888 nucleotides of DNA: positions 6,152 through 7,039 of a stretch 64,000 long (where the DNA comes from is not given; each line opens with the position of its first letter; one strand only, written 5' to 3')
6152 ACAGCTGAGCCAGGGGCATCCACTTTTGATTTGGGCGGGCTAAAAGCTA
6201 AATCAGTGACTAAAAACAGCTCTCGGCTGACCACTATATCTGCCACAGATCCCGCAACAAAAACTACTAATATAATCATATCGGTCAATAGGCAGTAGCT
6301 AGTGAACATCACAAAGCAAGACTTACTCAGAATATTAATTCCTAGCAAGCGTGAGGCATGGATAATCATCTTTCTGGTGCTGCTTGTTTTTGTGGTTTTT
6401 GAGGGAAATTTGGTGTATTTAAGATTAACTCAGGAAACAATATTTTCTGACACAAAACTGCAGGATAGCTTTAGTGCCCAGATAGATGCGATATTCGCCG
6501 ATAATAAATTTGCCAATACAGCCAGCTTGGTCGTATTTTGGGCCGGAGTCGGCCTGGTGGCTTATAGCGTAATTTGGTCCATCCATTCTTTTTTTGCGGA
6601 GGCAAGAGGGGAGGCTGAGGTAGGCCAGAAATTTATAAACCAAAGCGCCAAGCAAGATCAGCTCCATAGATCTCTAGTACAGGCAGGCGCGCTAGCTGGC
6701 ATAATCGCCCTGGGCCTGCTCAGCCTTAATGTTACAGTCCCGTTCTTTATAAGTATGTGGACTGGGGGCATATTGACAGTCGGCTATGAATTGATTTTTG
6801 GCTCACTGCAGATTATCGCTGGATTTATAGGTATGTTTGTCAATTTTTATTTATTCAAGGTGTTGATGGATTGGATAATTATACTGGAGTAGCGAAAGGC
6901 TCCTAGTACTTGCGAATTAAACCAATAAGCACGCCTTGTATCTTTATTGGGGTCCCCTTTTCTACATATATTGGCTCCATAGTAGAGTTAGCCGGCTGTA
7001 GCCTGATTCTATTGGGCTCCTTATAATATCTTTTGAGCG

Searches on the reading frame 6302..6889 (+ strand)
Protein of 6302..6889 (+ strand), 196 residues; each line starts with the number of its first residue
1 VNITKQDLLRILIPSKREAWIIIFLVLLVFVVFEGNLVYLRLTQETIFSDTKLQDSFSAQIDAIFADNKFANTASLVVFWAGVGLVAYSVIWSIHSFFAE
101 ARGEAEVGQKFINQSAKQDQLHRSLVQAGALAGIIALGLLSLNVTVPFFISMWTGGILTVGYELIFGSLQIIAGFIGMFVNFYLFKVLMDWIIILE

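Call 4: search_protein_families(library=pfam, proteins=[window:6302-6889:+], max_evalue=1)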
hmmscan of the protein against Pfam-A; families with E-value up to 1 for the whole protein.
window:6302-6889:+ (196 aa): 2 families
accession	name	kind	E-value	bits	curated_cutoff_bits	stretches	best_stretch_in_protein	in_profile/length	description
PF16067.10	DUF4809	-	0.067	13.5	27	1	28-75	61-108/130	Domain of unknown function (DUF4809)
PF10999.13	DUF2839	-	0.072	13.9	22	0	2-32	26-56/67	Protein of unknown function (DUF2839)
